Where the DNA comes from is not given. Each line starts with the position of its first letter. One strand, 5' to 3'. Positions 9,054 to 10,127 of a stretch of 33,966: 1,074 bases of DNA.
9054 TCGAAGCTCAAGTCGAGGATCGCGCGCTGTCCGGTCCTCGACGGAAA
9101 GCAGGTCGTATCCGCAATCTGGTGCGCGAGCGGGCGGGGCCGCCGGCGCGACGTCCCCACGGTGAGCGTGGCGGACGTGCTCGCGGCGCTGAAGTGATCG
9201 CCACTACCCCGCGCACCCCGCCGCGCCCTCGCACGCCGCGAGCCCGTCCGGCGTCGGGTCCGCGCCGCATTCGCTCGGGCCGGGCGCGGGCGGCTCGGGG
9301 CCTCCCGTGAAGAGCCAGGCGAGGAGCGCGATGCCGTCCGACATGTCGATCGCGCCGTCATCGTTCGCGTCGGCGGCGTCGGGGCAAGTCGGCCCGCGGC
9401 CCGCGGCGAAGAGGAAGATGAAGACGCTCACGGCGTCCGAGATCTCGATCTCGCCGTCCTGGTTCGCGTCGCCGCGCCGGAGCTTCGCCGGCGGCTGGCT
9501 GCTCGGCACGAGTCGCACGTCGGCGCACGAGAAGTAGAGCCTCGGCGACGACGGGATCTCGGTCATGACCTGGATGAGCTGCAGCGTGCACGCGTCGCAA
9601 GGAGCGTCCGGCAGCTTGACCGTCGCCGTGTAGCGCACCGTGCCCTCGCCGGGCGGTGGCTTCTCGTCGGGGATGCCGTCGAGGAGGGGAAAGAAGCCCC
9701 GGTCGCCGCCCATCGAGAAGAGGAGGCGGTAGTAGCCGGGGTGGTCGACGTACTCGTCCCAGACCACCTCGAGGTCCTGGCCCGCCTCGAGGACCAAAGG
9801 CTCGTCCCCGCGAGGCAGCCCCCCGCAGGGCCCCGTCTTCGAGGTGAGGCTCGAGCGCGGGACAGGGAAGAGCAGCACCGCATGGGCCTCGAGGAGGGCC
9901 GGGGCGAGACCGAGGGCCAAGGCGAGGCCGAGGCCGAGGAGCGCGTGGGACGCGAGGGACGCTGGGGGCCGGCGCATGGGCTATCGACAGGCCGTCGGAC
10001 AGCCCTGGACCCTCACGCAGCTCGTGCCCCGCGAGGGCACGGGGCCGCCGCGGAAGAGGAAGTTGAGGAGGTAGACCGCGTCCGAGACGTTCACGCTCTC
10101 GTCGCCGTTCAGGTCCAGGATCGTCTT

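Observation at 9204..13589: Two-gene operon pairing a secreted LTD-CotH kinase-like protein with a minimal AA10-like LPMO candidate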

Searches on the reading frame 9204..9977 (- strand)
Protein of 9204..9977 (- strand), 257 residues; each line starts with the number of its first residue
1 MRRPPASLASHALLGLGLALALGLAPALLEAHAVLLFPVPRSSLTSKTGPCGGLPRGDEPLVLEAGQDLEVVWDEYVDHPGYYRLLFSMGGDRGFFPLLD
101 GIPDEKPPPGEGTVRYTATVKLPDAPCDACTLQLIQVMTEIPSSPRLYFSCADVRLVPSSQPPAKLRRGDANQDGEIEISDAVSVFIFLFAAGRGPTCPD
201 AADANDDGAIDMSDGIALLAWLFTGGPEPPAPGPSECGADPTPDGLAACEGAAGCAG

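Call 3: search_protein_families(library=pfam, proteins=[window:9204-9977:-], max_evalue=1)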
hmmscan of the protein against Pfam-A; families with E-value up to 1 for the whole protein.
window:9204-9977:- (257 aa): 3 families
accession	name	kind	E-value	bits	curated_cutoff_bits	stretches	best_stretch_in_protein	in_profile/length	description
PF20238.4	BIM1-like_dom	-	5.5e-05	24.1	27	1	31-161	2-126/140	Copper acquisition factor BIM1-like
PF00404.24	Dockerin_1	-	0.00074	20.1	22.9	1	169-214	2-48/57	Dockerin type I domain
PF13202.12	EF-hand_5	-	0.099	12.6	25.9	0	200-213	6-19/25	EF hand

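Call 4: search_protein_families(library=ncbifam, proteins=[window:9204-9977:-], max_evalue=1)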
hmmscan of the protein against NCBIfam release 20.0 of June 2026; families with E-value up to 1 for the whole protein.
window:9204-9977:- (257 aa): 1 family
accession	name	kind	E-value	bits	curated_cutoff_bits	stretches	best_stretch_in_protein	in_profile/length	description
NF043005.1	sce4755_fam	hypoth_equivalog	7.5e-28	97.4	75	1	29-154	6-145/146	SCE4755 family polysaccharide monooxygenase-like protein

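Call 5: find_homologous_proteins(query=window:9204-9977:-, max_evalue=0.001)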
Query window:9204-9977:- (257 aa): 28 proteins with E <= 0.001 among 8000 candidates.
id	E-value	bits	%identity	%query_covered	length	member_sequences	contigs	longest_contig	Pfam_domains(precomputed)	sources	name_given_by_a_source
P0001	1.7e-168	577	100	100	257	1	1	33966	-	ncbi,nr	ncbi:MAG: hypothetical protein HY721_01370 [Planctomycetes bacterium]|nr:hypothetical protein [Planc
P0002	3.4e-82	294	57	96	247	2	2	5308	PF20238.5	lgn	-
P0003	4.5e-82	294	57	85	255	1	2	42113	PF20238.5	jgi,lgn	jgi:hypothetical protein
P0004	4.4e-80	287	60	84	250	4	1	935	PF00404.25,PF20238.5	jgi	-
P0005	5.0e-79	284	58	95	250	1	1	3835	PF20238.5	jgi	jgi:hypothetical protein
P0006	1.6e-77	279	56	93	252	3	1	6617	PF00404.25,PF20238.5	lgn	-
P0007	1.2e-76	276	57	89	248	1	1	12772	PF20238.5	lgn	-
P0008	1.2e-74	269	54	88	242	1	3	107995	PF20238.5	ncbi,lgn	-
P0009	2.2e-74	268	50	97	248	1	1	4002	PF20238.5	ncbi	-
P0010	2.7e-73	265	56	92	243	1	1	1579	PF20238.5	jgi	jgi:hypothetical protein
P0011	4.1e-73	264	55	90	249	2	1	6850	PF20238.5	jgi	jgi:hypothetical protein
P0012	4.2e-73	264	53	88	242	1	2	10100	PF20238.5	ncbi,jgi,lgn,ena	-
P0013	2.9e-71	258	52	98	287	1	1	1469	PF20238.5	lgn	-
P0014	7.2e-71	257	56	87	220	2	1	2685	PF20238.5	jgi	-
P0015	4.0e-70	254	54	88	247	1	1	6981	PF20238.5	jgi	jgi:hypothetical protein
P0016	5.0e-68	247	55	93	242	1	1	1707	PF20238.5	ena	-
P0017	1.2e-65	240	54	93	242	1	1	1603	PF20238.5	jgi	jgi:hypothetical protein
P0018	1.9e-42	164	60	53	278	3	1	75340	PF20238.5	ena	-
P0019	2.1e-24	104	46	42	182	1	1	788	PF03067.22,PF20238.5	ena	-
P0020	3.9e-21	94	61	36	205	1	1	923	PF13517.13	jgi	jgi:hypothetical protein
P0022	1.9e-17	82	56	31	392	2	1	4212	PF00404.25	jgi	jgi:hypothetical protein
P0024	7.2e-14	70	33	61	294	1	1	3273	PF03067.22,PF20238.5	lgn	-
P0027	2.3e-11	62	49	32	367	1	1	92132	PF26766.1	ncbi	ncbi:MAG: choice-of-anchor L domain-containing protein [Planctomycetota bacterium]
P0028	8.3e-6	43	34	54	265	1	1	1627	PF03067.22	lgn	-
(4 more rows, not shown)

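Call 6: search_solved_structures(query=window:9204-9977:-, max_evalue=10, show_alignments=3)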
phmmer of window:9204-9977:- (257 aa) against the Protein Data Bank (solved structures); distinct sequences matched with E-value up to 10: 13.
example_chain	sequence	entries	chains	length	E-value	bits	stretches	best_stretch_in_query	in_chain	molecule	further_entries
2y3n_B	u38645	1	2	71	0.0043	19.7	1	168-221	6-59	CELLULOSOMAL FAMILY-48 PROCESSIVE GLYCOSIDE HYDROLASE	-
2mte_A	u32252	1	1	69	0.0046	19.6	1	168-215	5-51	Cellulose 1,4-beta-cellobiosidase (reducing end) CelS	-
1daq_A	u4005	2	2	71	0.0046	19.6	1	168-215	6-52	ENDOGLUCANASE SS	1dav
5jkp_A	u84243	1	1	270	0.011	18.3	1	9-122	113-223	Uncharacterized protein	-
5jjo_A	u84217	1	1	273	0.054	16.1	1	9-109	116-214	Uncharacterized protein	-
5lxv_B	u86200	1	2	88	0.61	12.6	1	156-214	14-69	Carbohydrate-binding protein WP_009985128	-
5m2o_B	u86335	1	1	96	0.86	12.1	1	156-219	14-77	Group I Dockerin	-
2b59_B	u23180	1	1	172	0.99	11.9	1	157-215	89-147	Cellulosomal scaffolding protein A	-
2yik_A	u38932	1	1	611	1.5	11.3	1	154-227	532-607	ENDOGLUCANASE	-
4fl4_A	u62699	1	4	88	1.5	11.3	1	168-222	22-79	Glycoside hydrolase family 9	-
6kge_D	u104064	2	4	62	2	10.9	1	169-219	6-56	And cellulose-binding endoglucanase family 9 CelL ortholog dockerin domain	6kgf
6kgc_B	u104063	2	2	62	2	10.9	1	169-219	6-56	And cellulose-binding endoglucanase family 9 CelL ortholog dockerin domain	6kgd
9qfa_A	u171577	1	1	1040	2.2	10.7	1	161-221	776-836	Ruminococcus bromii Amy12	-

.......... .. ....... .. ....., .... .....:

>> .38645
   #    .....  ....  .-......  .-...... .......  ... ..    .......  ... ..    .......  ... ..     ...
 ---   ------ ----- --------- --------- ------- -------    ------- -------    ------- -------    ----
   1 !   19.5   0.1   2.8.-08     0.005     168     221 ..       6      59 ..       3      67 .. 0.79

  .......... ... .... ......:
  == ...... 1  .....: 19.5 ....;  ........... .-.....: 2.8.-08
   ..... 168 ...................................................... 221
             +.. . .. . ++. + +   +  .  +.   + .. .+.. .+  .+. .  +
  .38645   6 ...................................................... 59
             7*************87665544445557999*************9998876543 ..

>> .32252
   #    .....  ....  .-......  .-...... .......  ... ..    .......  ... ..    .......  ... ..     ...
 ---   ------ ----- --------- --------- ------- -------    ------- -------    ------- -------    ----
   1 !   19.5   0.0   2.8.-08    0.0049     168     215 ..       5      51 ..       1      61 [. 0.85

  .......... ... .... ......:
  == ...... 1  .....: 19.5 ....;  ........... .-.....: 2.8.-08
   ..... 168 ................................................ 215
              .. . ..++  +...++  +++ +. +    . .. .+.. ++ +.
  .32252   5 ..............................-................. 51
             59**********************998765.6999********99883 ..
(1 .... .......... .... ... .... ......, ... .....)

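Call 12: find_encoding_contigs(protein=P0008, flank=8000, max_places=3)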
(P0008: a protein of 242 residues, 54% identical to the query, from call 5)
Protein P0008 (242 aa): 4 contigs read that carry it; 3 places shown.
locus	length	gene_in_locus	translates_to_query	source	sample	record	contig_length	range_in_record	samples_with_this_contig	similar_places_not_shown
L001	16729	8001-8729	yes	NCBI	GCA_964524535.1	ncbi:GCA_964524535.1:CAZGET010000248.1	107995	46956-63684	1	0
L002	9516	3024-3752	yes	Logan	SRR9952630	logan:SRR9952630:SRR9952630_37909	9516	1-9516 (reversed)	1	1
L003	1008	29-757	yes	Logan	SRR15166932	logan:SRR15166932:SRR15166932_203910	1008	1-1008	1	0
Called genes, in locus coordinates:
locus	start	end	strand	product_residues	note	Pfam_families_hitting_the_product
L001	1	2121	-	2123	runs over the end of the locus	PF01839:FG-GAP (weak), PF16303:DUF4945 (faint), PF25833:Fn3_SaeA_3rd (faint), PF18370:RGI_lyase (faint)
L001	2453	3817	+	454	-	-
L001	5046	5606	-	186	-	PF00072:Response_reg, PF00196:GerE, PF08281:Sigma70_r4_2 (weak)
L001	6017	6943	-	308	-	-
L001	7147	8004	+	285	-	-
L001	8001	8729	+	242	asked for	PF20238:BIM1-like_dom (weak)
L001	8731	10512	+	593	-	PF00578:AhpC-TSA, PF08534:Redoxin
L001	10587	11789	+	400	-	PF00557:Peptidase_M24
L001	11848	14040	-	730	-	PF00036:EF-hand_1 (faint), PF13405:EF-hand_6 (faint), PF13499:EF-hand_7 (faint), PF08757:CotH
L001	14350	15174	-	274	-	PF00005:ABC_tran, PF13304:AAA_21 (faint)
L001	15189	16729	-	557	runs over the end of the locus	-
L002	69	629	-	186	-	PF00072:Response_reg, PF00196:GerE, PF08281:Sigma70_r4_2 (weak)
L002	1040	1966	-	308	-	-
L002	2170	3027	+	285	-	-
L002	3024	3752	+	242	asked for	PF20238:BIM1-like_dom (weak)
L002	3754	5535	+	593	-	PF00578:AhpC-TSA, PF08534:Redoxin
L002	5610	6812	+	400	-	PF00557:Peptidase_M24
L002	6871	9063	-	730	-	PF00036:EF-hand_1 (faint), PF13405:EF-hand_6 (faint), PF13499:EF-hand_7 (faint), PF08757:CotH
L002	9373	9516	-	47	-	?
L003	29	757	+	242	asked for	PF20238:BIM1-like_dom (weak)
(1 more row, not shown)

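Call 13: find_encoding_contigs(protein=P0003, flank=8000, max_places=3)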
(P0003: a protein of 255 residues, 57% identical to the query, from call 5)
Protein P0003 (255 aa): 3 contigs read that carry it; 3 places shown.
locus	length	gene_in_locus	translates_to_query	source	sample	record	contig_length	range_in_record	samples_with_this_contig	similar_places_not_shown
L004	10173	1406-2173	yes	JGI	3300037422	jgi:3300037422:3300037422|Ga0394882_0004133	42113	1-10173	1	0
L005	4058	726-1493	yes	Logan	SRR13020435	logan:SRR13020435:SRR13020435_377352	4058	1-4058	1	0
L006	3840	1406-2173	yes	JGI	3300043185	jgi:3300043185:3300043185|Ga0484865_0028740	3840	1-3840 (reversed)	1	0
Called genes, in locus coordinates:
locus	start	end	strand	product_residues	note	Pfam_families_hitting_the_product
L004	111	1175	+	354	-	PF00483:NTP_transferase, PF22640:ManC_GMP_beta-helix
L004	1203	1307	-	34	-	-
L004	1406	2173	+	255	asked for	PF20238:BIM1-like_dom (weak)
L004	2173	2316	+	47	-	-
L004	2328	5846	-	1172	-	PF23500:DUF7133, PF00034:Cytochrom_C (faint), PF13442:Cytochrome_CBB3 (faint), PF13646:HEAT_2 (weak)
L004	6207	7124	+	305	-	PF12849:PBP_like_2, PF01547:SBP_bac_1, PF13531:SBP_bac_11 (faint), PF12727:PBP_like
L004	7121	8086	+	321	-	PF00528:BPD_transp_1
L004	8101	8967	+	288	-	PF00528:BPD_transp_1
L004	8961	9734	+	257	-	PF00005:ABC_tran, PF13304:AAA_21 (faint)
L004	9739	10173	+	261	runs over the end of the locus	PF00005:ABC_tran, PF13304:AAA_21 (faint)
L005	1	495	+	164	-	?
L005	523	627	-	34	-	-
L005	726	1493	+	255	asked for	PF20238:BIM1-like_dom (weak)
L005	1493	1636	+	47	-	-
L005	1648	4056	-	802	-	?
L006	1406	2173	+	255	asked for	PF20238:BIM1-like_dom (weak)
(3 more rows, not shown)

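Call 14: find_encoding_contigs(protein=P0007, flank=8000, max_places=2)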
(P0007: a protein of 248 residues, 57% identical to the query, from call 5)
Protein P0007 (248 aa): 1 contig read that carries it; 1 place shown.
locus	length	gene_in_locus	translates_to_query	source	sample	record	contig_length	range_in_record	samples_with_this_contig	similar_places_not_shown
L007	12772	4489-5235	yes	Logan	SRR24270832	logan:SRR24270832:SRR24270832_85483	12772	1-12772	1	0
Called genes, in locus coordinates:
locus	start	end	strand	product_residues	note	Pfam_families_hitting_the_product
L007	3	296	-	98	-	?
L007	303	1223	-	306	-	PF08450:SGL (faint), PF25021:TEN_NHL (faint), PF17170:DUF5128 (weak), PF01436:NHL (weak)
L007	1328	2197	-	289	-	-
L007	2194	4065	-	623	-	PF01292:Ni_hydr_CYTB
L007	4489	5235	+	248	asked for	PF20238:BIM1-like_dom (weak)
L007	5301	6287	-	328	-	PF08100:Dimerisation, PF00891:Methyltransf_2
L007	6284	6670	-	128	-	PF16317:Glyco_hydro_99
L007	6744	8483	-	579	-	-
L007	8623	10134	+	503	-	PF00884:Sulfatase, PF01663:Phosphodiest, PF16347:SGSH_C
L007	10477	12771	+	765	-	?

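Call 15: find_encoding_contigs(protein=P0018, flank=8000, max_places=2)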
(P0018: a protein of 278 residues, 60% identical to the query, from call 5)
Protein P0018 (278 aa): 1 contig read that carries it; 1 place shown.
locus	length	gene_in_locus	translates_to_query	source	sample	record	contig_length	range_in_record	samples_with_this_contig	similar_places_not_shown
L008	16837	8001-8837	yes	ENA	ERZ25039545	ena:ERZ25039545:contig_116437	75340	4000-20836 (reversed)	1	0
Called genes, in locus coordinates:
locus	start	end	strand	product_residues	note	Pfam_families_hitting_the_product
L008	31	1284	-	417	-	PF00501:AMP-binding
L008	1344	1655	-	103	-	PF00067:p450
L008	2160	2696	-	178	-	PF00067:p450 (weak)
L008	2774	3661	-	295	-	-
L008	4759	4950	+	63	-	-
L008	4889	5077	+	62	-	-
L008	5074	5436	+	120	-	PF01553:Acyltransferase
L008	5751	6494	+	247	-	PF00106:adh_short, PF08659:KR, PF13561:adh_short_C2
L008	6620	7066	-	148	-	PF07858:LEH, PF12680:SnoaL_2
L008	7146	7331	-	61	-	-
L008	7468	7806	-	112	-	PF00583:Acetyltransf_1, PF13673:Acetyltransf_10, PF13508:Acetyltransf_7, PF08445:FR47 (weak)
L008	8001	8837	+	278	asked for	PF20238:BIM1-like_dom (weak)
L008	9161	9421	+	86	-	-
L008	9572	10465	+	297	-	PF05853:BKACE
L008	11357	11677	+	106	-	-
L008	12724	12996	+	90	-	-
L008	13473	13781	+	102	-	PF00106:adh_short, PF13561:adh_short_C2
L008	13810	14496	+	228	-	-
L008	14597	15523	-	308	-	-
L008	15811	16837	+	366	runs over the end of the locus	-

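Call 16: find_encoding_contigs(protein=P0011, flank=8000, max_places=2)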
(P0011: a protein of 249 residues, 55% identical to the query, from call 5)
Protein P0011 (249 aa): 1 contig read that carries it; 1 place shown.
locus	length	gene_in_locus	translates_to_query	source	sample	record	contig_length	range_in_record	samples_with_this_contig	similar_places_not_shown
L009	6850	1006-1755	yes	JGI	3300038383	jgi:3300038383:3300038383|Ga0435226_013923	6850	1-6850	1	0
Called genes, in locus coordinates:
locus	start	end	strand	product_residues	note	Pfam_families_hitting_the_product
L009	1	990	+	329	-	?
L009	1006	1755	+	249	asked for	PF20238:BIM1-like_dom (weak)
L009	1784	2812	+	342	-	-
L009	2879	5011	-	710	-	PF04151:PPC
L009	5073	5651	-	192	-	PF07963:N_methyl (weak), PF08334:T2SSG (faint)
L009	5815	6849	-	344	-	?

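Call 17: predict_structure(alignment_id=A2)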
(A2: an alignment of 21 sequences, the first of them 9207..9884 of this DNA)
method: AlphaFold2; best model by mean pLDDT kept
length: 226 residues; sequences in the alignment: 21
mean_pLDDT: 88.4   pTM: 0.68
mean pLDDT of the five models: 88.4, 87.3, 87.2, 87.1, 86.7
residues with pLDDT >= 90: 153; 70-90: 47; 50-70: 21; < 50: 5
segments of 3 or more residues with pLDDT < 50: 221-223
pLDDT, mean of each block of 10 residues (from residue 1): 93 90 94 97 92 97 97 92 96 96 96 96 93 78 88 95 86 92 95 86 65 52 48
secondary structure, 60 per line:
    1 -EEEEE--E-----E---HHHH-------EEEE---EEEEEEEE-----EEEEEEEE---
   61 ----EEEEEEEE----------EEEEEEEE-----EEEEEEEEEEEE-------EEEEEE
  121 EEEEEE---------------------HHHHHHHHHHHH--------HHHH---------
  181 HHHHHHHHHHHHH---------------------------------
elements in order: E2-6 H19-22 E30-33 E37-44 E50-57 E65-72 E83-90 E96-107 E115-126 H148-159 H168-171 H181-193

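Call 18: search_protein_families(library=pfam, proteins=[L009:1-990:+, L009:1784-2812:+, L001:7147-8004:+, L001:8731-10512:+, L001:11848-14040:-], max_evalue=0.01)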
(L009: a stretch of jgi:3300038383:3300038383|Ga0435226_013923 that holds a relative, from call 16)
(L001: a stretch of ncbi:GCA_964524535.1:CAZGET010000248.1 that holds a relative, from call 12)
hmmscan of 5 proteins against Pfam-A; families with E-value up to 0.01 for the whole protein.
L009:1-990:+ (329 aa): 1 family
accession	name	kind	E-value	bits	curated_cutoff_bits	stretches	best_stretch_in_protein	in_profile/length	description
PF01436.27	NHL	-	1.8e-07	31.2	20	0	297-322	1-25/28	NHL repeat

L009:1784-2812:+ (342 aa): 1 family
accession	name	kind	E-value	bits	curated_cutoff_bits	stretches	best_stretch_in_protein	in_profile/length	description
PF00404.24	Dockerin_1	-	0.0042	17.7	22.9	1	250-300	5-56/57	Dockerin type I domain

L001:7147-8004:+ (285 aa): 0 families

L001:8731-10512:+ (593 aa): 5 families
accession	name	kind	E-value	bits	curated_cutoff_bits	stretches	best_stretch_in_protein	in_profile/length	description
PF00578.27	AhpC-TSA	-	6.6e-13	49.1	26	1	28-147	1-123/124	AhpC/TSA family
PF08534.16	Redoxin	-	1.9e-11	44.4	26.6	1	28-150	2-133/148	Redoxin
PF09699.15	Paired_CXXCH_1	-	0.0014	18.7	20.6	1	212-236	2-26/41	Doubled CXXCH motif (Paired_CXXCH_1)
PF13905.12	Thioredoxin_8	-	0.0018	19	27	1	55-140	3-89/94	Thioredoxin-like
PF14376.11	Haem_bd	-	0.0023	18.3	27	0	206-231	29-54/133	Haem-binding domain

L001:11848-14040:- (730 aa): 4 families
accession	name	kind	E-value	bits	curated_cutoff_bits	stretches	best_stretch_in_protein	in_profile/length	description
PF08757.17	CotH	-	7.9e-37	127.9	23.8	1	353-719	1-322/322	CotH kinase protein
PF00036.39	EF-hand_1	-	4.1e-10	38.9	25.4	0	119-135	7-23/29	EF hand domain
PF13405.12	EF-hand_6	-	5.8e-10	38.5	25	0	214-234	5-25/30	EF-hand domain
PF13499.12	EF-hand_7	-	7.7e-09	36.2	30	1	66-160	9-64/67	EF-hand domain pair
